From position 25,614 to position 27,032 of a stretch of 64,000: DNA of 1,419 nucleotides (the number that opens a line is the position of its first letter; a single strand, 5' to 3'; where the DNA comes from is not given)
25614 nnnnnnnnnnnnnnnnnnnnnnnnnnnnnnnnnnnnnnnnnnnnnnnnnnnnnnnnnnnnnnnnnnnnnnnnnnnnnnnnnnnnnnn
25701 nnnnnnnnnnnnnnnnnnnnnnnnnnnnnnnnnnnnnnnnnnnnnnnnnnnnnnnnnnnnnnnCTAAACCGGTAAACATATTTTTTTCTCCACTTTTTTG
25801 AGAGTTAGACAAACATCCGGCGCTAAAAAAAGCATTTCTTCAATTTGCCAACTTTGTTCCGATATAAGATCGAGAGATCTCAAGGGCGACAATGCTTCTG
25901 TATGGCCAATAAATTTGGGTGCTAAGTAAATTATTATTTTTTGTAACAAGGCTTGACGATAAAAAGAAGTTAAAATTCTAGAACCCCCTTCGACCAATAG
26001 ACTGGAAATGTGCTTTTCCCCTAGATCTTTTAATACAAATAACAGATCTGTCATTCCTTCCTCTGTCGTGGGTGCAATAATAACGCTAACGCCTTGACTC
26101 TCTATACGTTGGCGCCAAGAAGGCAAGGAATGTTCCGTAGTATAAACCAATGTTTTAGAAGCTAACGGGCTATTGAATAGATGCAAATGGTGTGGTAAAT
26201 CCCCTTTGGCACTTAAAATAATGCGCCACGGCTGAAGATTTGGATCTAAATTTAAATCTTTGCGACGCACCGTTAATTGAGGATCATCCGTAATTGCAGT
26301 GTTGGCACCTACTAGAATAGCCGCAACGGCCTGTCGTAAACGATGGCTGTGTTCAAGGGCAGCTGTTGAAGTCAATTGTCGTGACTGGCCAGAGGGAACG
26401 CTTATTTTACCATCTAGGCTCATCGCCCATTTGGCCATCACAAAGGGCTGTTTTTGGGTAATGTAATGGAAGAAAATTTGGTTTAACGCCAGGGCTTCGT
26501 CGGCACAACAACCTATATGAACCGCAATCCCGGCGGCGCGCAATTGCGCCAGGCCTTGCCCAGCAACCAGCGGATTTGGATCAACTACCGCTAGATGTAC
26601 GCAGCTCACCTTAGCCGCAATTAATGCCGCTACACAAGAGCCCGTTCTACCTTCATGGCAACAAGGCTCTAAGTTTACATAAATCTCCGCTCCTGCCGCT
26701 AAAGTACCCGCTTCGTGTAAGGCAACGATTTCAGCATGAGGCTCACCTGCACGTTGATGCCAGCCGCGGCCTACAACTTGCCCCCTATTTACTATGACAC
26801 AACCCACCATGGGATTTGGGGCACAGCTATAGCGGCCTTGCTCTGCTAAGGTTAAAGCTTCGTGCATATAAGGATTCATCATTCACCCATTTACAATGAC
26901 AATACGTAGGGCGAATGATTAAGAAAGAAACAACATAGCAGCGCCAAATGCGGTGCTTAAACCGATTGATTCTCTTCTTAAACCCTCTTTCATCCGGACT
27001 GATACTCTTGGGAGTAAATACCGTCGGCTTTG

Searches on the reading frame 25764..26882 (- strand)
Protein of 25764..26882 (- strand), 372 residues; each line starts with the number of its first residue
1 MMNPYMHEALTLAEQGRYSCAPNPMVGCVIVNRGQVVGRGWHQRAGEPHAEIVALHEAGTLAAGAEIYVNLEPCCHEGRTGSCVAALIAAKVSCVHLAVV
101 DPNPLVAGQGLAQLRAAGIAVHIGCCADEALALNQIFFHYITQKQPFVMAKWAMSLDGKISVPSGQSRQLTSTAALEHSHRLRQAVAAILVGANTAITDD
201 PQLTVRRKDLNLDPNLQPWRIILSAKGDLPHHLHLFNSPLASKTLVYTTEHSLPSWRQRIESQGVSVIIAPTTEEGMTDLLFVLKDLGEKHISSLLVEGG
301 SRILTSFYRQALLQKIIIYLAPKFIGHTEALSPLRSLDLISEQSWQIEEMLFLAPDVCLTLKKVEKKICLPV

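Call 7: find_encoding_contigs(protein=window:25764-26882:-, flank=3000, max_places=10)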
Protein window:25764-26882:- (372 aa): no gene with exactly this product is on record in the collection.

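Call 9: find_related_loci(query=window:25764-26882:-, collection=genome_contigs, flank=4000)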
Query window:25764-26882:- (372 aa) in genome_contigs; peptide patterns used: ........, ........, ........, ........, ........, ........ (x = any residue, [..] = any of these).
118 stretches matched a pattern; 58 encode a relative of the query (tblastn E <= 1e-3); 58 distinct loci.
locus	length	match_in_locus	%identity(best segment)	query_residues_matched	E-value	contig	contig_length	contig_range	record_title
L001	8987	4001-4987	49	5-333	1e-98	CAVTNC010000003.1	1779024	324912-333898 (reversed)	MAG: uncultured Gammaproteobacteria bacterium isolate MFD02248.bin.1.60 genome assembly, contig: contig_5076, whole geno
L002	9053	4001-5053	41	5-359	4e-83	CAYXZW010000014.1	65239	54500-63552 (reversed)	MAG TPA_asm: uncultured Smithella sp. isolate SRP302447_co2_126 genome assembly, contig: NODE_1331_length_65239_cov_12.0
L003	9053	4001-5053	38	5-359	7e-78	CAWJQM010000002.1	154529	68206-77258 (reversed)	MAG: uncultured delta proteobacterium isolate MFD02979.bin.2.91 genome assembly, contig: contig_101614, whole genome sho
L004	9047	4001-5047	38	5-357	4e-78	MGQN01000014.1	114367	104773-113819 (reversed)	MAG: Deltaproteobacteria bacterium RBG_16_44_11 RBG_16_scaffold_284, whole genome shotgun sequence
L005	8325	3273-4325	37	5-359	6e-76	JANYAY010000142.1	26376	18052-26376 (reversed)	MAG: Deltaproteobacteria bacterium isolate GL140_5_metabat_391 GL140_5_k141_101053, whole genome shotgun sequence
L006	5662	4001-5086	38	1-359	4e-75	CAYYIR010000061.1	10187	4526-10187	MAG TPA_asm: uncultured Nitrospina sp. isolate SRP077602_co9_56 genome assembly, contig: NODE_9351_length_10187_cov_10.9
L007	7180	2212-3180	41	5-332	2e-74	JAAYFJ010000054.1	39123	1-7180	MAG: Tissierellia bacterium isolate AS07pgkLD_60 18655_AS07, whole genome shotgun sequence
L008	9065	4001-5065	38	5-371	2e-73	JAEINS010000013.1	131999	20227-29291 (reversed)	MAG: Melioribacteraceae bacterium isolate MAG10 NODE_145_length_131999_cov_188.031716, whole genome shotgun sequence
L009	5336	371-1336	38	5-332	5e-73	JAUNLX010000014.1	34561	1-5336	MAG: Clostridia bacterium isolate S30M_St_63 NODE_532_length_34561_cov_51.270388, whole genome shotgun sequence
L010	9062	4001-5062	37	5-359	1e-72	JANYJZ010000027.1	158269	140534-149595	MAG: Ignavibacteriae bacterium isolate GL140_4_metabinner_9 GL140_4_k141_2823240, whole genome shotgun sequence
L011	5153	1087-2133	40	5-331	4e-71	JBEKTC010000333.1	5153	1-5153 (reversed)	MAG: Candidatus Korobacteraceae bacterium isolate SPRUCE 549 SPRUCE_549_333, whole genome shotgun sequence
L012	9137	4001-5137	37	5-372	6e-71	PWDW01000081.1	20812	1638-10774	MAG: Halanaerobiaceae bacterium isolate T1Sed10_99 T1-Sed10-C2090, whole genome shotgun sequence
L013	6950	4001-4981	41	2-331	2e-69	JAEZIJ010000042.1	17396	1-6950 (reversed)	MAG: Acidobacteria bacterium isolate OH_CDB_181 k127_828734, whole genome shotgun sequence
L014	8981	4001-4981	38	5-336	1e-68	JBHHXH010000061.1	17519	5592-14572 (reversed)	MAG: Nitrospiria bacterium isolate D_2_bin.29 NODE_1099_length_17519_cov_7.414453, whole genome shotgun sequence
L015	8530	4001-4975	38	1-332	4e-68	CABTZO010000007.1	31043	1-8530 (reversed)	MAG TPA_asm: uncultured Ruminococcaceae bacterium isolate MGYG-HGUT-03809 genome assembly, contig: GUT_GENOME244339_7, w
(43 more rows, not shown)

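Call 10: find_homologous_proteins(query=window:25764-26882:-, max_evalue=1e-40)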
Query window:25764-26882:- (372 aa): 7951 proteins with E <= 1e-40 among 8000 candidates; the best 120 are listed.
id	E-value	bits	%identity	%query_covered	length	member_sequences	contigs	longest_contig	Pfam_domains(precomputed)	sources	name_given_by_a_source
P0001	5.4e-248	840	100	100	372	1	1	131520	PF00383.30,PF01872.23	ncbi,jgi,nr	ncbi:MAG: ribD [Gammaproteobacteria bacterium]|jgi:diaminohydroxyphosphoribosylaminopyrimidine deami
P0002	1.0e-193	661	79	100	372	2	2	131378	PF00383.30,PF01872.23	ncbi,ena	-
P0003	1.8e-191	654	79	100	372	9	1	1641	PF00383.30,PF01872.23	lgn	-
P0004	8.0e-185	632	76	100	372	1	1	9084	PF00383.30,PF14437.13,PF01872.23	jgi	jgi:diaminohydroxyphosphoribosylaminopyrimidine deaminase/5-amino-6-(5-phosphoribosylamino)uracil re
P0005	3.7e-183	626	76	100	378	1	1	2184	PF00383.30,PF01872.23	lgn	-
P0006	7.6e-183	625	75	99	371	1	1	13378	PF00383.30,PF01872.23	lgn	-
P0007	9.7e-173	592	72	98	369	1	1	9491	PF00383.30,PF01872.23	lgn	-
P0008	1.0e-124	434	56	97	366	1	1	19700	PF00383.30,PF14437.13,PF01872.23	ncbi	-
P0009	1.8e-114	400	76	65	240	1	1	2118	PF01872.23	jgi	jgi:diaminohydroxyphosphoribosylaminopyrimidine deaminase/5-amino-6-(5-phosphoribosylamino)uracil re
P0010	1.4e-109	384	51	95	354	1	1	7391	PF00383.30,PF01872.23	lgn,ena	-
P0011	2.8e-108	380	51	95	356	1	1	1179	PF00383.30,PF01872.23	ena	-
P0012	3.6e-107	376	51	96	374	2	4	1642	PF00383.30,PF14437.13,PF01872.23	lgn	-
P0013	5.5e-107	376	53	96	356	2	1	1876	PF00383.30,PF14437.13,PF01872.23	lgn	-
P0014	6.3e-106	372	48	99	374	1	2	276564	PF00383.30,PF14437.13,PF01872.23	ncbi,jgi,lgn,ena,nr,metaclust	ncbi:MAG: hypothetical protein AMJ43_04565 [Coxiella sp. DG_40]|nr:MAG: hypothetical protein AMJ43_0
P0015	9.8e-106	372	48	100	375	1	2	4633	PF00383.30,PF14437.13,PF01872.23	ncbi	-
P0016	1.8e-105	371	50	94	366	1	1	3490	PF00383.30,PF14437.13,PF01872.23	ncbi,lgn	ncbi:MAG: bifunctional diaminohydroxyphosphoribosylaminopyrimidine deaminase/5-amino-6-(5-phosphorib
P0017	3.0e-105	370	53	91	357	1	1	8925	PF00383.30,PF14437.13,PF01872.23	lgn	-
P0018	5.5e-105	369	52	90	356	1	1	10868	PF00383.30,PF14437.13,PF01872.23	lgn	-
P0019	6.4e-105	369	50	98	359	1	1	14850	PF00383.30,PF14437.13,PF01872.23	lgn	-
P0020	1.4e-104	368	48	99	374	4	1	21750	PF00383.30,PF14437.13,PF01872.23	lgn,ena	-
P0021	3.6e-104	367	50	95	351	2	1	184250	PF00383.30,PF01872.23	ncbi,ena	-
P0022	4.6e-104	366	48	99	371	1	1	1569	PF00383.30,PF14437.13,PF01872.23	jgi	jgi:diaminohydroxyphosphoribosylaminopyrimidine deaminase / 5-amino-6-(5-phosphoribosylamino)uracil 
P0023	5.2e-104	366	48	99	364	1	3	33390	PF00383.30,PF14437.13,PF01872.23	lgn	-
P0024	1.1e-103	365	51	90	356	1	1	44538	PF00383.30,PF14437.13,PF01872.23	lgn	-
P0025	1.4e-103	365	52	87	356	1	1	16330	PF00383.30,PF14437.13,PF01872.23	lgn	-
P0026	3.1e-103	364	50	95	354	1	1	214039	PF00383.30,PF14437.13,PF01872.23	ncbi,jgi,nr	ncbi:MAG: ribD [Gammaproteobacteria bacterium]|jgi:diaminohydroxyphosphoribosylaminopyrimidine deami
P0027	3.3e-103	363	51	90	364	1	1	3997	PF00383.30,PF14437.13,PF01872.23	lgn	-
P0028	6.4e-103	363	49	97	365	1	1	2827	PF00383.30,PF14437.13,PF01872.23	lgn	-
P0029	1.1e-102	362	49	96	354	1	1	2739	PF00383.30,PF14437.13,PF01872.23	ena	-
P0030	4.9e-102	360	47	98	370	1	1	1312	PF00383.30,PF01872.23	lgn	-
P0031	6.9e-102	359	51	90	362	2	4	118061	PF00383.30,PF14437.13,PF01872.23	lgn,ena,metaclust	metaclust:\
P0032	9.2e-102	359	47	99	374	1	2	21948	PF00383.30,PF01872.23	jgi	jgi:diaminohydroxyphosphoribosylaminopyrimidine deaminase/5-amino-6-(5-phosphoribosylamino)uracil re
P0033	5.0e-101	356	47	99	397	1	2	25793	PF00383.30,PF14437.13,PF01872.23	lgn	-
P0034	8.6e-101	355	50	92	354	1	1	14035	PF00383.30,PF14437.13,PF01872.23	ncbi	-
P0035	9.9e-101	355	51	91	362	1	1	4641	PF00383.30,PF14437.13,PF01872.23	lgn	-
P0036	1.1e-100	355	49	96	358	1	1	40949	PF00383.30,PF14437.13,PF01872.23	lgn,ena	-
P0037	1.2e-100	355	51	88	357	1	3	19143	PF00383.30,PF14437.13,PF01872.23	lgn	-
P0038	1.2e-100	355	49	94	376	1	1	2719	PF00383.30,PF14437.13,PF01872.23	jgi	jgi:diaminohydroxyphosphoribosylaminopyrimidine deaminase/5-amino-6-(5-phosphoribosylamino)uracil re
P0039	2.3e-100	354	47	98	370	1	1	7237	PF00383.30,PF01872.23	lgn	-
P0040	2.7e-100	354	49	95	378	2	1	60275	PF00383.30,PF14437.13,PF01872.23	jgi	-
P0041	3.7e-100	353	52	87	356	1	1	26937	PF00383.30,PF14437.13,PF01872.23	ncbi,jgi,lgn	-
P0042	3.9e-100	353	54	86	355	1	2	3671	PF00383.30,PF14437.13,PF01872.23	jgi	jgi:diaminohydroxyphosphoribosylaminopyrimidine deaminase/5-amino-6-(5-phosphoribosylamino)uracil re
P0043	4.8e-100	353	48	91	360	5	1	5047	PF00383.30,PF14437.13,PF01872.23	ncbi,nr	ncbi:MAG: riboflavin biosynthesis protein RibD [Gammaproteobacteria bacterium RIFCSPHIGHO2_12_FULL_3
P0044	6.7e-100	353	46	95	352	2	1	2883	PF00383.30,PF01872.23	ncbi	-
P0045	7.4e-100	352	51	90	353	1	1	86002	PF00383.30,PF14437.13,PF01872.23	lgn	-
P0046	8.1e-100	352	48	94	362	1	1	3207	PF00383.30,PF14437.13,PF01872.23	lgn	-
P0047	1.0e-99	352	47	97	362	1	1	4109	PF00383.30,PF14437.13,PF01872.23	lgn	-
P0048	1.4e-99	352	51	90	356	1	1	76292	PF00383.30,PF14437.13,PF01872.23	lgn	-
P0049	1.4e-99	351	53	87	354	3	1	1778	PF00383.30,PF14437.13,PF01872.23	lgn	-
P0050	1.5e-99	351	50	88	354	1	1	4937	PF00383.30,PF14437.13,PF01872.23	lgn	-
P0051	1.8e-99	351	47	96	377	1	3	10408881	PF00383.30,PF14437.13,PF01872.23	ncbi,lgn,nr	ncbi:MAG: bifunctional diaminohydroxyphosphoribosylaminopyrimidine deaminase/5-amino-6-(5-phosphorib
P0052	3.5e-99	350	49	91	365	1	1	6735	PF00383.30,PF14437.13,PF01872.23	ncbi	-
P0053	3.7e-99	350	52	86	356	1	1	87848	PF00383.30,PF14437.13,PF01872.23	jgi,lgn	-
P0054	8.6e-99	349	49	95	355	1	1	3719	PF00383.30,PF14437.13,PF01872.23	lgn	-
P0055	1.1e-98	349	47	95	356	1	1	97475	PF00383.30,PF14437.13,PF01872.23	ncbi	-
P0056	1.9e-98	348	48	96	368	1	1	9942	PF00383.30,PF14437.13,PF01872.23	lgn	-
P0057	3.8e-98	347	48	91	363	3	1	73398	PF00383.30,PF01872.23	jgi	jgi:diaminohydroxyphosphoribosylaminopyrimidine deaminase/5-amino-6-(5-phosphoribosylamino)uracil re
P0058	4.1e-98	347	48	95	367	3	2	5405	PF00383.30,PF01872.23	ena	-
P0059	5.2e-98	346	50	90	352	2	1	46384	PF00383.30,PF14437.13,PF01872.23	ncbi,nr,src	ncbi:MAG: riboflavin biosynthesis protein RibD [Gammaproteobacteria bacterium RIFCSPHIGHO2_12_FULL_3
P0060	1.1e-97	345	52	87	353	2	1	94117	PF00383.30,PF14437.13,PF01872.23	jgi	-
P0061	1.3e-97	345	50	90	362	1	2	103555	PF00383.30,PF14437.13,PF01872.23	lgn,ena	-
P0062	1.8e-97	345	49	90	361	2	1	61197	PF00383.30,PF14437.13,PF01872.23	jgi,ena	-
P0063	2.0e-97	344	50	90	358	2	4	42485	PF00383.30,PF14437.13,PF01872.23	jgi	jgi:diaminohydroxyphosphoribosylaminopyrimidine deaminase/5-amino-6-(5-phosphoribosylamino)uracil re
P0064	2.4e-97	344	48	98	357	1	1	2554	PF00383.30,PF14437.13,PF01872.23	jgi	-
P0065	2.5e-97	344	49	95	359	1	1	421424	PF00383.30,PF14437.13,PF01872.23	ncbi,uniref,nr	ncbi:Riboflavin biosynthesis protein RibD [Aquicella siphonis]|uniref:Riboflavin biosynthesis protei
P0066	2.6e-97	344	48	95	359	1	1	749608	PF00383.30,PF14437.13,PF01872.23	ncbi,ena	-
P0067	2.8e-97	344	50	96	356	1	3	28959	PF00383.30,PF14437.13,PF01872.23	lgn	-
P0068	3.5e-97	344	48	95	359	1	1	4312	PF00383.30,PF14437.13,PF01872.23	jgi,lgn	-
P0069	3.8e-97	344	51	90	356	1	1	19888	PF00383.30,PF14437.13,PF01872.23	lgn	-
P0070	3.8e-97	343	48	91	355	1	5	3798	PF00383.30,PF14437.13,PF01872.23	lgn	-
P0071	4.0e-97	343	49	91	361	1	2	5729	PF00383.30,PF14437.13,PF01872.23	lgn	-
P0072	4.1e-97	343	51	87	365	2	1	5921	PF00383.30,PF14437.13,PF01872.23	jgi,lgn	-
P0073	4.2e-97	343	50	94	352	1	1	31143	PF00383.30,PF14437.13,PF01872.23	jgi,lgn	-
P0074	7.3e-97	343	49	96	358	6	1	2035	PF00383.30,PF14437.13,PF01872.23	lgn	-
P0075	7.3e-97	343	51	87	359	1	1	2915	PF00383.30,PF14437.13,PF01872.23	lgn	-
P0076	9.7e-97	342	48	94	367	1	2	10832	PF00383.30,PF14437.13,PF01872.23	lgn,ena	-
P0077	1.2e-96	342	48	90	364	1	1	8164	PF00383.30,PF14437.13,PF01872.23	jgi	-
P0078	1.2e-96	342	47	96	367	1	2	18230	PF00383.30,PF01872.23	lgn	-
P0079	1.3e-96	342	49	91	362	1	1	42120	PF00383.30,PF14437.13,PF01872.23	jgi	jgi:diaminohydroxyphosphoribosylaminopyrimidine deaminase / 5-amino-6-(5-phosphoribosylamino)uracil 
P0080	1.3e-96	342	50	90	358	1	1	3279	PF00383.30,PF14437.13,PF01872.23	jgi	jgi:diaminohydroxyphosphoribosylaminopyrimidine deaminase/5-amino-6-(5-phosphoribosylamino)uracil re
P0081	1.4e-96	342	48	99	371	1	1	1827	PF00383.30,PF14437.13,PF01872.23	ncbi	-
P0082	1.6e-96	341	46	96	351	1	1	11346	PF00383.30,PF01872.23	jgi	jgi:diaminohydroxyphosphoribosylaminopyrimidine deaminase/5-amino-6-(5-phosphoribosylamino)uracil re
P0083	1.6e-96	341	50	91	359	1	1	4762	PF00383.30,PF14437.13,PF01872.23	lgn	-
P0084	1.7e-96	341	48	91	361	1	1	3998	PF00383.30,PF14437.13,PF01872.23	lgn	-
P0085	1.7e-96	341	52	87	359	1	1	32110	PF00383.30,PF14437.13,PF01872.23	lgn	-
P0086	1.8e-96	341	49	89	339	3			PF00383.30,PF14437.13,PF01872.23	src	-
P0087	1.9e-96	341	51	90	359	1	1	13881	PF00383.30,PF14437.13,PF01872.23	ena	-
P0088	2.2e-96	341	49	90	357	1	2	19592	PF00383.30,PF14437.13,PF01872.23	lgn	-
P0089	3.3e-96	340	49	90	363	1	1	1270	PF00383.30,PF14437.13,PF01872.23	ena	-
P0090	3.6e-96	340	50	91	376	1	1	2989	PF00383.30,PF14437.13,PF01872.23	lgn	-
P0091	4.1e-96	340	52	87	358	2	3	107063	PF00383.30,PF14437.13,PF01872.23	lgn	-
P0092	4.3e-96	340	46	98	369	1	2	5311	PF00383.30,PF14437.13,PF01872.23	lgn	-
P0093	4.7e-96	340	52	87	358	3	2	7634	PF00383.30,PF14437.13,PF01872.23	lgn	-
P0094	5.0e-96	340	52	87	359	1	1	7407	PF00383.30,PF14437.13,PF01872.23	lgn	-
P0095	5.2e-96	340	48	98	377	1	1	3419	PF00383.30,PF14437.13,PF01872.23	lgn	-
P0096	5.7e-96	340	46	97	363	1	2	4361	PF00383.30,PF14437.13,PF01872.23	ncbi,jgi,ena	jgi:diaminohydroxyphosphoribosylaminopyrimidine deaminase/5-amino-6-(5-phosphoribosylamino)uracil re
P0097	6.2e-96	340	49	87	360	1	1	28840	PF00383.30,PF14437.13,PF01872.23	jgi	-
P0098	7.2e-96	339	50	90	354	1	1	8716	PF00383.30,PF14437.13,PF01872.23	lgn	-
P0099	7.7e-96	339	52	90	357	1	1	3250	PF00383.30,PF14437.13,PF01872.23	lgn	-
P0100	8.0e-96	339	49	91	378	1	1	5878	PF00383.30,PF14437.13,PF01872.23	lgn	-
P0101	8.1e-96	339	47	96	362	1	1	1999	PF00383.30,PF14437.13,PF01872.23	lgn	-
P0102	8.5e-96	339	48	90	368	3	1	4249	PF00383.30,PF01872.23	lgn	-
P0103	9.8e-96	339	51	89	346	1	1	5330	PF00383.30,PF14437.13,PF01872.23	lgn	-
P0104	1.0e-95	339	49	91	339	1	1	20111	PF00383.30,PF14437.13,PF01872.23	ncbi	-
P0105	1.1e-95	339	49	95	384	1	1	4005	PF00383.30,PF14437.13,PF01872.23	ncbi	-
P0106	1.3e-95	338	50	96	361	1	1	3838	PF00383.30,PF14437.13,PF01872.23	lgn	-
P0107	1.5e-95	338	49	89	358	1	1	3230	PF00383.30,PF14437.13,PF01872.23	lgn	-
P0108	1.5e-95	338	49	87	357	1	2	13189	PF00383.30,PF14437.13,PF01872.23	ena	-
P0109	1.9e-95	338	52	87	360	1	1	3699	PF00383.30,PF14437.13,PF01872.23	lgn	-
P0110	1.9e-95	338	50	88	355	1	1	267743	PF00383.30,PF14437.13,PF01872.23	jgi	jgi:diaminohydroxyphosphoribosylaminopyrimidine deaminase/5-amino-6-(5-phosphoribosylamino)uracil re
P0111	2.1e-95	338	51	87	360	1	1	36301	PF00383.30,PF14437.13,PF01872.23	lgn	-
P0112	2.6e-95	337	52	87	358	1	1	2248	PF00383.30,PF14437.13,PF01872.23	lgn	-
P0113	2.7e-95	337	50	87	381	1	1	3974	PF00383.30,PF14437.13,PF01872.23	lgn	-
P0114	3.6e-95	337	49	91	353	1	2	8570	PF00383.30,PF14437.13,PF01872.23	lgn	-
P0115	4.2e-95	337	49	95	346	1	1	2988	PF00383.30,PF14437.13,PF01872.23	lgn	-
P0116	4.4e-95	337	50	90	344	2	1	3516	PF00383.30,PF14437.13,PF01872.23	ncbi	-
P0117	5.5e-95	336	48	86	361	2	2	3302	PF00383.30,PF14437.13,PF01872.23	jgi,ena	-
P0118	5.5e-95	336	46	91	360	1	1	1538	PF00383.30,PF14437.13,PF01872.23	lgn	-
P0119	6.5e-95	336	49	91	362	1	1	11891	PF00383.30,PF14437.13,PF01872.23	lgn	-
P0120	9.3e-95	336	47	95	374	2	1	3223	PF00383.30,PF14437.13,PF01872.23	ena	-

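Call 11: find_encoding_contigs(protein=P0002, flank=4000, max_places=4)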
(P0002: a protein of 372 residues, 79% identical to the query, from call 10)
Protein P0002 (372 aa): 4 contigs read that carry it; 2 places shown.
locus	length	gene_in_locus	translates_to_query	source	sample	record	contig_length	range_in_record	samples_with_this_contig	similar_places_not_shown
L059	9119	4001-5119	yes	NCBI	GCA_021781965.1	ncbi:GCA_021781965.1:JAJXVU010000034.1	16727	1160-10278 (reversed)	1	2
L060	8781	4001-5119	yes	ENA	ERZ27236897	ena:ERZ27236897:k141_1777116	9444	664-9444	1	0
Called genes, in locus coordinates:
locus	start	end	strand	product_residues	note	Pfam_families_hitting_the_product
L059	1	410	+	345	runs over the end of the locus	PF09839:DUF2066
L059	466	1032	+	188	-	PF01066:CDP-OH_P_transf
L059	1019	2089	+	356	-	PF01594:AI-2E_transport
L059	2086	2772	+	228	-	PF00308:Bac_DnaA (faint), PF22688:Hda_lid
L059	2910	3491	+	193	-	PF18306:LDcluster4, PF03641:Lysine_decarbox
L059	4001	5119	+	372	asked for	PF00383:dCMP_cyt_deam_1, PF01872:RibD_C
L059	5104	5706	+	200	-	PF00677:Lum_binding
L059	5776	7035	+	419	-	PF00926:DHBP_synthase, PF00925:GTP_cyclohydro2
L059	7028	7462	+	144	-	PF00885:DMRL_synthase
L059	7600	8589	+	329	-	PF23745:ANK_LRRK2 (faint), PF13606:Ank_3 (faint), PF13637:Ank_4 (weak), PF13857:Ank_5, PF00023:Ank (weak), PF12796:Ank_2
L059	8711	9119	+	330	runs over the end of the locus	PF02796:HTH_7 (weak), PF13384:HTH_23, PF13936:HTH_38, PF00665:rve (weak)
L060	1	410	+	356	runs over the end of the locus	?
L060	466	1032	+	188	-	PF01066:CDP-OH_P_transf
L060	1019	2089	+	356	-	PF01594:AI-2E_transport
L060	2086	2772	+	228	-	PF00308:Bac_DnaA (faint), PF22688:Hda_lid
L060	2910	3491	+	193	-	PF18306:LDcluster4, PF03641:Lysine_decarbox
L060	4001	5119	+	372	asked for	PF00383:dCMP_cyt_deam_1, PF01872:RibD_C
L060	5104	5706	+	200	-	PF00677:Lum_binding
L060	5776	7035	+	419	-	PF00926:DHBP_synthase, PF00925:GTP_cyclohydro2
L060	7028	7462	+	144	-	PF00885:DMRL_synthase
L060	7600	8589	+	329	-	PF23745:ANK_LRRK2 (faint), PF13606:Ank_3 (faint), PF13637:Ank_4 (weak), PF13857:Ank_5, PF00023:Ank (weak), PF12796:Ank_2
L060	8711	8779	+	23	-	?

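Call 12: find_encoding_contigs(protein=P0004, flank=4000, max_places=4)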
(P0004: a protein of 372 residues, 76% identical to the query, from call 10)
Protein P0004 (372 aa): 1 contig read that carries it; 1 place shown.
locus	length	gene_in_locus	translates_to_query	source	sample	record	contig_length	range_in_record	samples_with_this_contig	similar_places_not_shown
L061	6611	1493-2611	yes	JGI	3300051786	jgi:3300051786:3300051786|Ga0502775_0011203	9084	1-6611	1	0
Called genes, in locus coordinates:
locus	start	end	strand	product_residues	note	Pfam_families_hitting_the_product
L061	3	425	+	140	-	?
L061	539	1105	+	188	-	PF18306:LDcluster4, PF03641:Lysine_decarbox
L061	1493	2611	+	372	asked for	PF00383:dCMP_cyt_deam_1, PF14437:MafB19-deam (faint), PF01872:RibD_C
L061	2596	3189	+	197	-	PF00677:Lum_binding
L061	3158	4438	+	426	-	PF00926:DHBP_synthase, PF00925:GTP_cyclohydro2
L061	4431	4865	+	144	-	PF00885:DMRL_synthase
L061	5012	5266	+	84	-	-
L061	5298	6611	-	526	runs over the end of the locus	PF13007:LZ_Tnp_IS66, PF13005:zf-IS66, PF03050:DDE_Tnp_IS66, PF13817:DDE_Tnp_IS66_C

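Call 13: find_encoding_contigs(protein=P0006, flank=4000, max_places=4)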
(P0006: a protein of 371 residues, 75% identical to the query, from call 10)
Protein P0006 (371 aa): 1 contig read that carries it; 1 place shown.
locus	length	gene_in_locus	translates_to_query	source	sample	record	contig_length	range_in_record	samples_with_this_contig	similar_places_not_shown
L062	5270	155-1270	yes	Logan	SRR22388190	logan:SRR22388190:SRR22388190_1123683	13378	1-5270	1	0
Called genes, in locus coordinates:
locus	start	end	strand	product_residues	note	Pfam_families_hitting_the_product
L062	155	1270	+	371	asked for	PF00383:dCMP_cyt_deam_1, PF01872:RibD_C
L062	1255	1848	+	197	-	PF00677:Lum_binding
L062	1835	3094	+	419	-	PF00926:DHBP_synthase, PF00925:GTP_cyclohydro2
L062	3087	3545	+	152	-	PF00885:DMRL_synthase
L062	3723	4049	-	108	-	PF05534:HicB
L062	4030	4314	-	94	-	PF07927:HicA_toxin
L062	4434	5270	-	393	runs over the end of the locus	PF01546:Peptidase_M20, PF07687:M20_dimer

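Call 14: find_encoding_contigs(protein=P0007, flank=4000, max_places=4)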
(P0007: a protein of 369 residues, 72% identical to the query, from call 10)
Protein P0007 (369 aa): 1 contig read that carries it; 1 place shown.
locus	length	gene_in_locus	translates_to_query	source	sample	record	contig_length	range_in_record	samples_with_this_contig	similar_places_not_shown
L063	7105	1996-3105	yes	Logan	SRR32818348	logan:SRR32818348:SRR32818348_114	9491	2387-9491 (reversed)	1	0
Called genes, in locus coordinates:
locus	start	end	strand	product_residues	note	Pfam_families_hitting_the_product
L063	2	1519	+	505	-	?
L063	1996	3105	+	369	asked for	PF00383:dCMP_cyt_deam_1, PF01872:RibD_C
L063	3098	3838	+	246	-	PF00677:Lum_binding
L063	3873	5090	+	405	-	PF00926:DHBP_synthase, PF00925:GTP_cyclohydro2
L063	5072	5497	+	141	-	PF00885:DMRL_synthase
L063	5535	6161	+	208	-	PF18306:LDcluster4, PF03641:Lysine_decarbox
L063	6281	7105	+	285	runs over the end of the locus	-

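Call 21: find_encoding_contigs(protein=P0001, flank=1000, max_places=3)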
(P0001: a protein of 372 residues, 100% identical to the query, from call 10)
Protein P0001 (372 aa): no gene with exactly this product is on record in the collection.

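Call 22: find_encoding_contigs(protein=P0003, flank=3000, max_places=6)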
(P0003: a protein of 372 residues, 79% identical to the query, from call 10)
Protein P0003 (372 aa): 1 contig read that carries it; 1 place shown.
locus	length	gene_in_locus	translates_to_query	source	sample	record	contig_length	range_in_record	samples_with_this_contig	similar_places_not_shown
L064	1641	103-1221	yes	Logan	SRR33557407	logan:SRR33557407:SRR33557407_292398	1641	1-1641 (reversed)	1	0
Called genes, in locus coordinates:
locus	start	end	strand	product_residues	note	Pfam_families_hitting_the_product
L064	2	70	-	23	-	?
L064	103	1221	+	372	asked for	PF00383:dCMP_cyt_deam_1, PF01872:RibD_C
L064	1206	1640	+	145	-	?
